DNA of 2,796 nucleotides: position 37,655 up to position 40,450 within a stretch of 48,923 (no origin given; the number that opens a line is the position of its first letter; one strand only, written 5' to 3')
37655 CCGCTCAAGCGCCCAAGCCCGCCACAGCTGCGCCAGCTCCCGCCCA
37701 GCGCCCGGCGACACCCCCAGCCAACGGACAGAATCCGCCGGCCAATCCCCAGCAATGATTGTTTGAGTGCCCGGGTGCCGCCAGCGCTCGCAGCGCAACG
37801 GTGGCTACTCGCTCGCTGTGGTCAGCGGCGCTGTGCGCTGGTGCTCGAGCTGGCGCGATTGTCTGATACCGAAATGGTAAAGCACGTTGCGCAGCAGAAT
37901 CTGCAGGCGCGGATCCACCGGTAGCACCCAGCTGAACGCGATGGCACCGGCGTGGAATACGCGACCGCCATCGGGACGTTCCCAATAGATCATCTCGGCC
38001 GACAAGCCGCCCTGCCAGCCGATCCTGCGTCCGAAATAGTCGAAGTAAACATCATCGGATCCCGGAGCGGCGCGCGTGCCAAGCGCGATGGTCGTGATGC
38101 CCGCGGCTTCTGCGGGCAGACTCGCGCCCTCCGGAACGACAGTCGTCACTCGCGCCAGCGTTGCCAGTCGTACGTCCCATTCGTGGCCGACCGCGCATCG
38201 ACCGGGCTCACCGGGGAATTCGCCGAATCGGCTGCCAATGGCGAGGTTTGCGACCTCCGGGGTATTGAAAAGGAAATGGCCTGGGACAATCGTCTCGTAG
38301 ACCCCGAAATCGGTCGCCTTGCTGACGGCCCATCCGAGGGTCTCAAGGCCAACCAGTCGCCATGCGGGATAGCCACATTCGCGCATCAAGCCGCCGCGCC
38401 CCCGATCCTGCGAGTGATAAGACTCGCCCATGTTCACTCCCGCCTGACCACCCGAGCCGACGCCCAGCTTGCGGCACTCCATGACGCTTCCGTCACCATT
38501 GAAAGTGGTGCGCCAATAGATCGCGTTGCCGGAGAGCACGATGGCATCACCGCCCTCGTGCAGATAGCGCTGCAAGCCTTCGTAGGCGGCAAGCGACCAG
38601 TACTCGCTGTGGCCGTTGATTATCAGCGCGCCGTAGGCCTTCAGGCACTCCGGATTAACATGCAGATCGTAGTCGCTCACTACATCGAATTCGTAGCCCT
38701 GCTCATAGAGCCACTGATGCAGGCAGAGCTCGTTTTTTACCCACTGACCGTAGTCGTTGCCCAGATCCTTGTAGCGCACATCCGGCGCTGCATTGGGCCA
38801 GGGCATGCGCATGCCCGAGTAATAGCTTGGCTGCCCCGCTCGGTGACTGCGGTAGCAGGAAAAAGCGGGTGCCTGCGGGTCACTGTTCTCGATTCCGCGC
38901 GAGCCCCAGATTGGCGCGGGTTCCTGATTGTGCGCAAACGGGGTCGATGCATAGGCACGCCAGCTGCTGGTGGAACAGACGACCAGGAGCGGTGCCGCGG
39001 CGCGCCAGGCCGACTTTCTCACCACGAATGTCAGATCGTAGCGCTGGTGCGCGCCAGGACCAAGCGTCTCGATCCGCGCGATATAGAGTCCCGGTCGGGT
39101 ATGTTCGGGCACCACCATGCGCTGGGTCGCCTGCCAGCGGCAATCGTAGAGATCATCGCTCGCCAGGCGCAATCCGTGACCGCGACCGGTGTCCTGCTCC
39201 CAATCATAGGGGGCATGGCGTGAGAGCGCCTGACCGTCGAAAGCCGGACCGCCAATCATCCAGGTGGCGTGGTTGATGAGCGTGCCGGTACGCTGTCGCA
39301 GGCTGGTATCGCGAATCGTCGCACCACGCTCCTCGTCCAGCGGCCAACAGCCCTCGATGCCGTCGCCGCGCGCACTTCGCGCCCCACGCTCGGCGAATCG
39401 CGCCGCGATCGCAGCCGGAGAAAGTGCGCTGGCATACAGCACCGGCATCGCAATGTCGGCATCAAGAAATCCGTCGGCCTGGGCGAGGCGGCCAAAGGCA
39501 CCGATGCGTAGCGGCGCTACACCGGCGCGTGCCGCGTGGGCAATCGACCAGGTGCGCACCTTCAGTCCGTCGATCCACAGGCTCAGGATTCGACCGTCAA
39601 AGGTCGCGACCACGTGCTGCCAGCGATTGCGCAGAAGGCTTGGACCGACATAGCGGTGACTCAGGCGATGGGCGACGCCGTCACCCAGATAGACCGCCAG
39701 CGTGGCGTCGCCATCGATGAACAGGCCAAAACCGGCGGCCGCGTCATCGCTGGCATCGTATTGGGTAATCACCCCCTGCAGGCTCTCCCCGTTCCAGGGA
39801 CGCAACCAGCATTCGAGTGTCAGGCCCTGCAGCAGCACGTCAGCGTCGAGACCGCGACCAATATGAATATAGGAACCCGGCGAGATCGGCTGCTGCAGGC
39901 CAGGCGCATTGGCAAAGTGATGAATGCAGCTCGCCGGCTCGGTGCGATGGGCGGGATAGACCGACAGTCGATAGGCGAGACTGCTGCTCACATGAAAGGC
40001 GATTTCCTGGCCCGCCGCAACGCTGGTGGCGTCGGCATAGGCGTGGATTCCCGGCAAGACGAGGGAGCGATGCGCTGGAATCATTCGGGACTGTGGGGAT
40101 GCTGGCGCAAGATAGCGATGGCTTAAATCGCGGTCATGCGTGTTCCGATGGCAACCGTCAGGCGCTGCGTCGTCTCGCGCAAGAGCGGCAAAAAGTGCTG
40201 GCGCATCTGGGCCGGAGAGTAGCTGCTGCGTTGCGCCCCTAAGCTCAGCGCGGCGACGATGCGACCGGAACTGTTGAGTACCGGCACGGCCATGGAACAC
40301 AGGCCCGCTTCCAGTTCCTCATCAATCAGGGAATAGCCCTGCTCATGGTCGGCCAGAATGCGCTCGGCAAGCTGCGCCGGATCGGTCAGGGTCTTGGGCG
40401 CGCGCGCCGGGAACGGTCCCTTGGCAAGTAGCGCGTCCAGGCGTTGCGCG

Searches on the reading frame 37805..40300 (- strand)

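Call 30: search_protein_families(library=pfam, max_evalue=0.00001, proteins=[window:37805-40300:-])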
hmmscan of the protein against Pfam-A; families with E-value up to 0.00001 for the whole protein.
window:37805-40300:- (831 aa): 2 families
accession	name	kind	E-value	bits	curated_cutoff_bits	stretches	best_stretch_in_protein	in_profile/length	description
PF20254.3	DMFA2_C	-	1.6e-48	166.5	27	1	380-794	36-369/374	N,N-dimethylformamidase beta subunit-like, C-terminal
PF13385.13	Laminin_G_3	-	3.7e-14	53.6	27.6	1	157-299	16-151/151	Concanavalin A-like lectin/glucanases superfamily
